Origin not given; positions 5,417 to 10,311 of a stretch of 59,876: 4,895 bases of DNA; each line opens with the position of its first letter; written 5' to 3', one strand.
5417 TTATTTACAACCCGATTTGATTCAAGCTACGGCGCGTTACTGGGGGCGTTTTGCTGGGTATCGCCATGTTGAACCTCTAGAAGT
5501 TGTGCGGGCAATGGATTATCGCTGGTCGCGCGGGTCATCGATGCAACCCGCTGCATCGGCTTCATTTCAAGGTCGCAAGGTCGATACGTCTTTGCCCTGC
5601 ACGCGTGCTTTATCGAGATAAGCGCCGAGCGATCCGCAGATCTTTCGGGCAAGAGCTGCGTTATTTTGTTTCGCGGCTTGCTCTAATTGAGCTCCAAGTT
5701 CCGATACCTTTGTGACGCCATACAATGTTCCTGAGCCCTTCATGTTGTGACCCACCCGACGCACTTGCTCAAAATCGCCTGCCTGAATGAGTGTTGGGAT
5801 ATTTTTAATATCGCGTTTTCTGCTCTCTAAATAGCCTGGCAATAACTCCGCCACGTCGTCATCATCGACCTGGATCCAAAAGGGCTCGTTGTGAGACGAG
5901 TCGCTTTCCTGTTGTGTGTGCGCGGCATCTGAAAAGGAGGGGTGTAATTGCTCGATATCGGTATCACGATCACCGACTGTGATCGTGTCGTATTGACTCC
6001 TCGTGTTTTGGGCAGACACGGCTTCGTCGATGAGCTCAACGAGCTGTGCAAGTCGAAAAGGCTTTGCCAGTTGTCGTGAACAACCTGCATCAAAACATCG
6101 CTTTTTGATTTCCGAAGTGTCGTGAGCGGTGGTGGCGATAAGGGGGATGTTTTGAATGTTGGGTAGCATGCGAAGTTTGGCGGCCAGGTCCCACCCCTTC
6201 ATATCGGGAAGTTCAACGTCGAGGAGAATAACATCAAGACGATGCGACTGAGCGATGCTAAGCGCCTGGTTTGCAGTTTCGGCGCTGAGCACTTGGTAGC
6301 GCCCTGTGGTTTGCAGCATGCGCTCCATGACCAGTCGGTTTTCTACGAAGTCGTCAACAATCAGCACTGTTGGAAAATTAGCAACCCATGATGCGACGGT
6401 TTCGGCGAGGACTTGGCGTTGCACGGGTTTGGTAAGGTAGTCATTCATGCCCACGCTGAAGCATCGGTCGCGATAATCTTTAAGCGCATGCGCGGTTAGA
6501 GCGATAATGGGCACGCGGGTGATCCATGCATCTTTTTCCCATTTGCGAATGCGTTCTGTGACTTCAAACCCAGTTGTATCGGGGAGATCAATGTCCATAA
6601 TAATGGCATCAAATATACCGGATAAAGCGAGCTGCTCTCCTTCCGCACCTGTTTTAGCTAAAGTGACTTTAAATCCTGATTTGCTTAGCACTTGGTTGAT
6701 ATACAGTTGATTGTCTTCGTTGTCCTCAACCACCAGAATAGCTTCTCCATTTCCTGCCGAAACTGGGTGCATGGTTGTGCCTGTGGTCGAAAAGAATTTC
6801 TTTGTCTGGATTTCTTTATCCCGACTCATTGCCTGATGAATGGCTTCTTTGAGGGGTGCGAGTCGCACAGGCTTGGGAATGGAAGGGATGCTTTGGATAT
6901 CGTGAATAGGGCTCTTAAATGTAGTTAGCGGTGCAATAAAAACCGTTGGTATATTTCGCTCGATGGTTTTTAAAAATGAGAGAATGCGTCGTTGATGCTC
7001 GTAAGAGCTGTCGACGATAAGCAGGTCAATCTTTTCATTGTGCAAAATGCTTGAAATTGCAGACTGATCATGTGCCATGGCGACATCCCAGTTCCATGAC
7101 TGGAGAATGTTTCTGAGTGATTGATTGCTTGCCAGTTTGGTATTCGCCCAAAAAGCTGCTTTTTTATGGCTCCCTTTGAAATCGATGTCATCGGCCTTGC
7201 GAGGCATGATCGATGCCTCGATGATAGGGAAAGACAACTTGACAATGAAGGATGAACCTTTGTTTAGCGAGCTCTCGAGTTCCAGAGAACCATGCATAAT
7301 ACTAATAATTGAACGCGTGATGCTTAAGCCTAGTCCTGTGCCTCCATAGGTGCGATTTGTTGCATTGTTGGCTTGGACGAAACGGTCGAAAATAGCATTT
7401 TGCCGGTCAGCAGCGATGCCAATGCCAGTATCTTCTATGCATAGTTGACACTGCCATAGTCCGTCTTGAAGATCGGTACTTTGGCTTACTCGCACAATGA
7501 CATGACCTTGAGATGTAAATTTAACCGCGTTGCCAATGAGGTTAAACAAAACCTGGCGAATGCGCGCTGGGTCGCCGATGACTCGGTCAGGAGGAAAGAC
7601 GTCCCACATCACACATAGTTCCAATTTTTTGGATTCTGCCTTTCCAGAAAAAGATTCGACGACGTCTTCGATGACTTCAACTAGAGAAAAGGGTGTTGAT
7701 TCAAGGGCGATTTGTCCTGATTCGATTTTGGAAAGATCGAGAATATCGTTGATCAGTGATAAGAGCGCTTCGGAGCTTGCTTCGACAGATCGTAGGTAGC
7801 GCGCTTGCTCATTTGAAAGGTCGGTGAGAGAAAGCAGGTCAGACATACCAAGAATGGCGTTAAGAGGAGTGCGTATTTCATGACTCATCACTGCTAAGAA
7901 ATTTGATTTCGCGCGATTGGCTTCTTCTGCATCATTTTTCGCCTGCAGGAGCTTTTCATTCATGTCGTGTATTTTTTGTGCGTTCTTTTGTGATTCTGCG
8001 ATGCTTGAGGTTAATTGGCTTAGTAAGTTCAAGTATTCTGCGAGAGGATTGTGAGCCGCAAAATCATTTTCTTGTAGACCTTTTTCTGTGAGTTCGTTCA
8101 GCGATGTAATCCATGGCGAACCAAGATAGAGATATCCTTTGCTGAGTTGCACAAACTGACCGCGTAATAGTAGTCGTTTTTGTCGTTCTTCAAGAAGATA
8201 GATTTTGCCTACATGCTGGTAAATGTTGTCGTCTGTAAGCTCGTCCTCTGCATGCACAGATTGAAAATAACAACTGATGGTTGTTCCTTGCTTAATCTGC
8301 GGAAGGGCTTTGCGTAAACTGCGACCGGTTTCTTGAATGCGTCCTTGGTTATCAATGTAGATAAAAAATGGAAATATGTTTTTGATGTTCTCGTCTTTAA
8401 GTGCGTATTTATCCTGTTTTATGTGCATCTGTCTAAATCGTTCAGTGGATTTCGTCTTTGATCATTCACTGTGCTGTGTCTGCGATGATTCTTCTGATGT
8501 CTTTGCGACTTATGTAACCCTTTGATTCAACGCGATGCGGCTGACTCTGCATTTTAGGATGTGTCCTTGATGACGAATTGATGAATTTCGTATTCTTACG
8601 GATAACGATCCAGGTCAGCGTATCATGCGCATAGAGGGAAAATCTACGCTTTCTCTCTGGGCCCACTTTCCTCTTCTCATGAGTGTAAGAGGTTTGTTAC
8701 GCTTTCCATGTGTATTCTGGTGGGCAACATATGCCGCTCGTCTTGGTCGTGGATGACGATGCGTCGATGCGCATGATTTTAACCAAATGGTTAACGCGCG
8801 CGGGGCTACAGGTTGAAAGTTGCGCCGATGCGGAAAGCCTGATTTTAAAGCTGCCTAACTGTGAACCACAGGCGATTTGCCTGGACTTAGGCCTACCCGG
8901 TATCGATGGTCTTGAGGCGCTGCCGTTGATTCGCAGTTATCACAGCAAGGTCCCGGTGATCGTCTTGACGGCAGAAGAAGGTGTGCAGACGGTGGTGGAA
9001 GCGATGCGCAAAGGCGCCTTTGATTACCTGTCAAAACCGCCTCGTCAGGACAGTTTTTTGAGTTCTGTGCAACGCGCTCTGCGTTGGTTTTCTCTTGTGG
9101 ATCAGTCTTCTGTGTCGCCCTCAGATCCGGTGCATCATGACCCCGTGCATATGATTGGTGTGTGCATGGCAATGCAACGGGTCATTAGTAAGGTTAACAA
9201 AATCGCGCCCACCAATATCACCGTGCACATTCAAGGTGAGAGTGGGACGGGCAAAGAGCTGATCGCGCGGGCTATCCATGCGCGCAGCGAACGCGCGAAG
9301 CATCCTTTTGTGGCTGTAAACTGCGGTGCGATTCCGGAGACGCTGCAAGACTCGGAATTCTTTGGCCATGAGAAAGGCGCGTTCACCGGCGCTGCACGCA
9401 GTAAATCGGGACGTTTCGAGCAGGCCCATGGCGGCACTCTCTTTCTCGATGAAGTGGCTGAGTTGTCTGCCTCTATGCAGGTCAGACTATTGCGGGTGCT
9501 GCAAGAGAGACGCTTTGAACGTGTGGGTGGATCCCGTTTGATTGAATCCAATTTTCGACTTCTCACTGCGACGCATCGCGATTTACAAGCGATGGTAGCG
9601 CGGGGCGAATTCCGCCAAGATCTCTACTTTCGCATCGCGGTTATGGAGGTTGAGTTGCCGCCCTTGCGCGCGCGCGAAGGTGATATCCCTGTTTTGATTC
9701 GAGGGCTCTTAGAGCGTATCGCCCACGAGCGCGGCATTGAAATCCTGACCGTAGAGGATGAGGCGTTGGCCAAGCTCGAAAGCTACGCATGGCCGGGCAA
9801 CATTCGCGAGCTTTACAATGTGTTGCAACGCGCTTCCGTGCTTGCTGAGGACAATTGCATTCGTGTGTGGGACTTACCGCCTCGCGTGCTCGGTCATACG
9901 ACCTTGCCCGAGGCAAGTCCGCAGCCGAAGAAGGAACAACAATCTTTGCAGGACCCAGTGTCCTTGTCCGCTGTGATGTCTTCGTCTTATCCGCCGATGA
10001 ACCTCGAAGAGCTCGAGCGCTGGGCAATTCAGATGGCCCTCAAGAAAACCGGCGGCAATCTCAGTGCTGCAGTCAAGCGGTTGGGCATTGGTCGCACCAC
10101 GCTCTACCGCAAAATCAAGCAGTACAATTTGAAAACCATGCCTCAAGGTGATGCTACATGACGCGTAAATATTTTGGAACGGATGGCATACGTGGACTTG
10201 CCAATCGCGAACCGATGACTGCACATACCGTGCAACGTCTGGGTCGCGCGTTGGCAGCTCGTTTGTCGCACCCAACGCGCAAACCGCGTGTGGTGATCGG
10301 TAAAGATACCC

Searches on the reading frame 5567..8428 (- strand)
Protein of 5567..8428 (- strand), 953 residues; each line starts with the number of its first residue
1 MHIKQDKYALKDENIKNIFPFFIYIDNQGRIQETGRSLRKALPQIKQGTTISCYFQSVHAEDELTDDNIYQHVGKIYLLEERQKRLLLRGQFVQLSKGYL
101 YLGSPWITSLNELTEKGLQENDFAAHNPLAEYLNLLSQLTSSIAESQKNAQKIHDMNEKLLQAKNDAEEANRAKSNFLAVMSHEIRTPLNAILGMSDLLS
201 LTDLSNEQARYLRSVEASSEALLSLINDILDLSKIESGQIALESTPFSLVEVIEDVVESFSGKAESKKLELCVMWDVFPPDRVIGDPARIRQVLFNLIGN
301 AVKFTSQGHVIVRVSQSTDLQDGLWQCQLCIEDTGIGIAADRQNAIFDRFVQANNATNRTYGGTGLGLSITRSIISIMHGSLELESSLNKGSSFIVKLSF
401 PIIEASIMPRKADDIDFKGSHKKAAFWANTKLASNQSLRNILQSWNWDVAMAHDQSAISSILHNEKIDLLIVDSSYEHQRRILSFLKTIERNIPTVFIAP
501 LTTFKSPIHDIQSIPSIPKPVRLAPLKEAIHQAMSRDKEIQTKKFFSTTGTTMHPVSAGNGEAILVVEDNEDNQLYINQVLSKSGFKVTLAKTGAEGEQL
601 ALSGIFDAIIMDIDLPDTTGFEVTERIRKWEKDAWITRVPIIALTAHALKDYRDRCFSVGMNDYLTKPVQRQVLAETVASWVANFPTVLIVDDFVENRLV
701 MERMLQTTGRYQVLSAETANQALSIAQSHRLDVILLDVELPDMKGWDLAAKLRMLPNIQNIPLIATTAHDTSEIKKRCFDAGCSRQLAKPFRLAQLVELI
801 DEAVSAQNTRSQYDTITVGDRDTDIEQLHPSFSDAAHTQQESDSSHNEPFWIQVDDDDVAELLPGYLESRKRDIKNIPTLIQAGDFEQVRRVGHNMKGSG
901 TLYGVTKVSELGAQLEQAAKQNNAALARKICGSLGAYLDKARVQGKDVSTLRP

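Call 6: search_protein_families(library=pfam, proteins=[window:5567-8428:-], max_evalue=0.01)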
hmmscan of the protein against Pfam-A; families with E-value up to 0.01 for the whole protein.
window:5567-8428:- (953 aa): 6 families
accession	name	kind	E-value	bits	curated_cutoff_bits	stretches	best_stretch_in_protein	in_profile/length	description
PF00072.30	Response_reg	-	5.8e-55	184.7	30.2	2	564-678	1-110/111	Response regulator receiver domain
PF02518.31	HATPase_c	-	1.2e-25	90.5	26.4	1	285-400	1-109/111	Histidine kinase-, DNA gyrase B-, and HSP90-like ATPase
PF00512.31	HisKA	-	3.6e-21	75.4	26.9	1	173-238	1-66/66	His Kinase A (phospho-acceptor) domain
PF07701.20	HNOBA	-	2.7e-13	50.3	23.4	2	81-171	109-197/216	Heme NO binding associated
PF01627.28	Hpt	-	1.7e-07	31.8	24.6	1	866-941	6-81/84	Hpt domain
PF20161.5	VpsR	-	3.5e-05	24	23.7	0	563-678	12-120/121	VpsR domain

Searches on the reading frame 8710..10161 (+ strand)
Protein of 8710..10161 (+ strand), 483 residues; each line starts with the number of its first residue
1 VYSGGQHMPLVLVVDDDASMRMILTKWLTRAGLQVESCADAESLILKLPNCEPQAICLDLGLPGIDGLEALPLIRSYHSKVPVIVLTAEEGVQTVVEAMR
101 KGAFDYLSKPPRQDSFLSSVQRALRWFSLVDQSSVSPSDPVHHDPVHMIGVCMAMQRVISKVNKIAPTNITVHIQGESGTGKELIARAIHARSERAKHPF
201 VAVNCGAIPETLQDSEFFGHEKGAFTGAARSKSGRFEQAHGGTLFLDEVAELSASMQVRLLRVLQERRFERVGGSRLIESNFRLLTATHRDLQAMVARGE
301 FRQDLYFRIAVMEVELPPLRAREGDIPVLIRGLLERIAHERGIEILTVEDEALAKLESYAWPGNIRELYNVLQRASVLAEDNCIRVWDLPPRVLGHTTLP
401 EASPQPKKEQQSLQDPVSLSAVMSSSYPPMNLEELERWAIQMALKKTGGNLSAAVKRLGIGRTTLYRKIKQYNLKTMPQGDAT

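Call 6: search_protein_families(library=pfam, proteins=[window:8710-10161:+], max_evalue=0.01)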
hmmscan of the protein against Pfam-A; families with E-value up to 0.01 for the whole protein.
window:8710-10161:+ (483 aa): 12 families
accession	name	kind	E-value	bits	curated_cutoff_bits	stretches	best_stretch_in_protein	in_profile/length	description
PF00158.32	Sigma54_activat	-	1.6e-69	233.3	20.2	1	149-314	2-167/168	Sigma-54 interaction domain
PF00072.30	Response_reg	-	1e-25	90.5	30.2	1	11-120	1-110/111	Response regulator receiver domain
PF14532.12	Sigma54_activ_2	-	2.4e-23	83.3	25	1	150-319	2-138/138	Sigma-54 interaction domain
PF25601.1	AAA_lid_14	-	4e-22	78.3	27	1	320-397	1-78/87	AAA+ ATPase lid domain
PF02954.25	HTH_8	-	3.6e-14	52.6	22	1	432-472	2-42/42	Bacterial regulatory protein, Fis family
PF07728.20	AAA_5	-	3.9e-08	33.8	22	1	174-289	4-122/139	AAA domain (dynein-related subfamily)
PF13384.12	HTH_23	-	0.00033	20.8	24.6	1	432-473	2-42/50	Homeodomain-like domain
PF01078.27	Mg_chelatase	-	0.00085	19.2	20.3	0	227-262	93-128/207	Magnesium chelatase, subunit ChlI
PF00004.35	AAA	-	0.001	19.9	21.2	1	174-290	3-110/131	ATPase family associated with various cellular activities (AAA)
PF13551.12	HTH_29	-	0.0018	18.8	28.1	0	439-474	3-38/64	Winged helix-turn helix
PF13518.12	HTH_28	-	0.0028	18.2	25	1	440-473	6-37/52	Helix-turn-helix domain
PF18024.7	HTH_50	-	0.0082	16.3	27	0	433-474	9-49/50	Helix-turn-helix domain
